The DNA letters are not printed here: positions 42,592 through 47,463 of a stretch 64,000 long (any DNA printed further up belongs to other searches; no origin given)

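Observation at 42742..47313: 1523-aa single polypeptide combining GtrB/DPM1-like GT2, processive QxxRW GT2 synthase, a flippase-like multi-pass domain and a GT4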

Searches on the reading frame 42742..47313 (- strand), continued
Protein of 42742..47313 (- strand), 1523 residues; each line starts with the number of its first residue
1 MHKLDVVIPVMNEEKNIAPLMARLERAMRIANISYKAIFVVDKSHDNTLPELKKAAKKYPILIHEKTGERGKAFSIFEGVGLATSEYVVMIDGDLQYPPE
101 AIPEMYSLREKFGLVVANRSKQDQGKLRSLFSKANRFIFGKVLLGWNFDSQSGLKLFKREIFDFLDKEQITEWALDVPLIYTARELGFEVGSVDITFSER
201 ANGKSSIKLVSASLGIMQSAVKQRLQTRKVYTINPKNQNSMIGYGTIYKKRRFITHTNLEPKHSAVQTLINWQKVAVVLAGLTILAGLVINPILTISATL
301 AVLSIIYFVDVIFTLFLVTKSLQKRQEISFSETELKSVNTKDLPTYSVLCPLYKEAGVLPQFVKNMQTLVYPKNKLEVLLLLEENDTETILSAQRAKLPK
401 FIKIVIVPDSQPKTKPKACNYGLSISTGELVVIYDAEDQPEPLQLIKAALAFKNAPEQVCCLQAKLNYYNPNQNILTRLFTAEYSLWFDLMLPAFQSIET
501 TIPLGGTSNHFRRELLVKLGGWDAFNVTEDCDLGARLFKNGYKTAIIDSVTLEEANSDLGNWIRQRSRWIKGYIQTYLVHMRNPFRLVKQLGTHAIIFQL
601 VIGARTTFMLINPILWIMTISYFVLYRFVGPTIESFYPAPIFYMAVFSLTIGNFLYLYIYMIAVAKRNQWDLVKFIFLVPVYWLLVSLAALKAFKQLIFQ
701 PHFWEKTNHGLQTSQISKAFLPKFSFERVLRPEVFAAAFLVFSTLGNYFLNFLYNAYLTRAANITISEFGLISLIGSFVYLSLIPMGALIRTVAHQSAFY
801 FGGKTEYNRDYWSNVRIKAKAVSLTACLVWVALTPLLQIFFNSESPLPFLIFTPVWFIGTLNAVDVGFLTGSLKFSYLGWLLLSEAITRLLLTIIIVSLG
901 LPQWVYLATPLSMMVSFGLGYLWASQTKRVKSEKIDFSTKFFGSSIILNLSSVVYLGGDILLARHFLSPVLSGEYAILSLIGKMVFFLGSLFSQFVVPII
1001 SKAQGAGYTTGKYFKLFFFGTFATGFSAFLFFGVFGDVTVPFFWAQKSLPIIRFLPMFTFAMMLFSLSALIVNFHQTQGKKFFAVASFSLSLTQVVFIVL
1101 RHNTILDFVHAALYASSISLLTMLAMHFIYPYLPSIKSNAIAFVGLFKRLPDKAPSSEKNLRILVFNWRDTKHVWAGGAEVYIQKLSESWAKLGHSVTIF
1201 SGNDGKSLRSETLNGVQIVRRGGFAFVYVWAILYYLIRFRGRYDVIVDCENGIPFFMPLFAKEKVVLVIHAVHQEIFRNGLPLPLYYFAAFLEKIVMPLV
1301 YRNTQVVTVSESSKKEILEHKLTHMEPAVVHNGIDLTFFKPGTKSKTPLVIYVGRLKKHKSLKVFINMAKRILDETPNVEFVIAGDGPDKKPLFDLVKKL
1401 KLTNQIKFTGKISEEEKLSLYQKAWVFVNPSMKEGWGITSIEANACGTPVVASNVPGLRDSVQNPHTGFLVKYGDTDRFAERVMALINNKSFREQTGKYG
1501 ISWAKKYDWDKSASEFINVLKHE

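Call 37: search_protein_families(library=pfam, proteins=[L061:9101-11359:+, L063:10735-14604:+, L068:7445-11395:+, L078:14035-16068:-, L082:11287-14586:+, L071:9191-11452:+], max_evalue=0.01)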
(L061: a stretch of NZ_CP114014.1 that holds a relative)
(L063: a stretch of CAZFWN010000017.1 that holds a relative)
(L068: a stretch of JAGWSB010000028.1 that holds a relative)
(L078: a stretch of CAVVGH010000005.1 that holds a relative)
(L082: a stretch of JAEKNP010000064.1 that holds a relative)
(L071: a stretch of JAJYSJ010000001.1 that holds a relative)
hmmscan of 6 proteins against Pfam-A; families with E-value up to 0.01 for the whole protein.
L061:9101-11359:+ (753 aa): 5 families
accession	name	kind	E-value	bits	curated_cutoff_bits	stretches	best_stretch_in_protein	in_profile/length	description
PF05157.20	MshEN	-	5.9e-30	103.5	23.1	2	202-285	1-85/90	MshEN domain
PF13632.12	Glyco_trans_2_3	-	5e-23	82.4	27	1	470-664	1-178/198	Glycosyl transferase family group 2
PF13641.12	Glyco_tranf_2_3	-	7.5e-21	75.6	27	1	384-612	1-230/230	Glycosyltransferase like family 2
PF00535.33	Glycos_transf_2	-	1.5e-11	44.9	23.3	1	387-520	1-131/168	Glycosyl transferase family 2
PF13506.12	Glyco_transf_21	-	0.00053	19.9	21.7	1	442-610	3-173/174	Glycosyl transferase family 21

L063:10735-14604:+ (1290 aa): 4 families
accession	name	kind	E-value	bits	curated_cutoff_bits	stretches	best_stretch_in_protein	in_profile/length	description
PF13641.12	Glyco_tranf_2_3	-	2.5e-25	90.3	27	1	165-393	1-230/230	Glycosyltransferase like family 2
PF13632.12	Glyco_trans_2_3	-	2.1e-23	83.6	27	1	251-447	1-192/198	Glycosyl transferase family group 2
PF00535.33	Glycos_transf_2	-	1.7e-08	35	23.3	1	169-305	2-132/168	Glycosyl transferase family 2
PF13231.12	PMT_2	-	1.8e-07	31.9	26.1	1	787-905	21-136/160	Dolichyl-phosphate-mannose-protein mannosyltransferase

L068:7445-11395:+ (1317 aa): 4 families
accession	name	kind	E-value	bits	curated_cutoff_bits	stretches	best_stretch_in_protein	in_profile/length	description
PF05157.20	MshEN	-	1.4e-53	179.3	23.1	6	755-834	2-82/90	MshEN domain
PF13641.12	Glyco_tranf_2_3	-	1.1e-26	94.7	27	1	938-1164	3-230/230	Glycosyltransferase like family 2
PF13632.12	Glyco_trans_2_3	-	3.4e-26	92.7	27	1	1022-1222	1-192/198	Glycosyl transferase family group 2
PF00535.33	Glycos_transf_2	-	1.9e-10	41.4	23.3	1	939-1072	1-131/168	Glycosyl transferase family 2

L078:14035-16068:- (678 aa): 4 families
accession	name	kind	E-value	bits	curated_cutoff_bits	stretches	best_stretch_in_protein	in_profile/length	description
PF00535.33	Glycos_transf_2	-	3.6e-31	108.8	23.3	1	436-600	1-164/168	Glycosyl transferase family 2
PF13641.12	Glyco_tranf_2_3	-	1.1e-15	58.8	27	1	435-652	3-224/230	Glycosyltransferase like family 2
PF13506.12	Glyco_transf_21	-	0.0007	19.5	21.7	1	504-550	18-64/174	Glycosyl transferase family 21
PF10111.15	Glyco_tranf_2_2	-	0.0023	17.9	27.3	1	436-531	1-96/276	Glycosyltransferase like family 2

L082:11287-14586:+ (1100 aa): 5 families
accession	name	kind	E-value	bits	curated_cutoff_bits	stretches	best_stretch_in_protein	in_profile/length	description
PF00535.33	Glycos_transf_2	-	1.2e-26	94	23.3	1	24-185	1-166/168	Glycosyl transferase family 2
PF00150.24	Cellulase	-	3.4e-09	37.1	23.5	1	812-1069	28-269/272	Cellulase (glycosyl hydrolase family 5)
PF13641.12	Glyco_tranf_2_3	-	4.7e-07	30.5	27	1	21-150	1-133/230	Glycosyltransferase like family 2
PF13704.12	Glyco_tranf_2_4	-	0.0049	17.8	27.5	0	31-115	2-81/98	Glycosyl transferase family 2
PF10111.15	Glyco_tranf_2_2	-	0.0063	16.5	27.3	1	24-116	1-92/276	Glycosyltransferase like family 2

L071:9191-11452:+ (754 aa): 6 families
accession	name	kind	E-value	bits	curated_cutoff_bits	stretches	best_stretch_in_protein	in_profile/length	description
PF13632.12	Glyco_trans_2_3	-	2.4e-25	89.9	27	1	458-679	2-194/198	Glycosyl transferase family group 2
PF05157.20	MshEN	-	2.9e-23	82.1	23.1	2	199-274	11-87/90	MshEN domain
PF13641.12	Glyco_tranf_2_3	-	1.8e-22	81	27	1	371-599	1-230/230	Glycosyltransferase like family 2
PF00535.33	Glycos_transf_2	-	2.9e-12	47.3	23.3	1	374-507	1-131/168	Glycosyl transferase family 2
PF10111.15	Glyco_tranf_2_2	-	0.0033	17.4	27.3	1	443-593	70-229/276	Glycosyltransferase like family 2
PF13506.12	Glyco_transf_21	-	0.0094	15.9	21.7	0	432-597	6-173/174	Glycosyl transferase family 21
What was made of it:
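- On Processive membrane-embedded GT2 synthases (BcsA / PgaC / NodC / HAS / NfrB) - module GT2b: Indirect support only: orthologues outside CPR carry MshEN c-di-GMP receptor domains (call 37).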
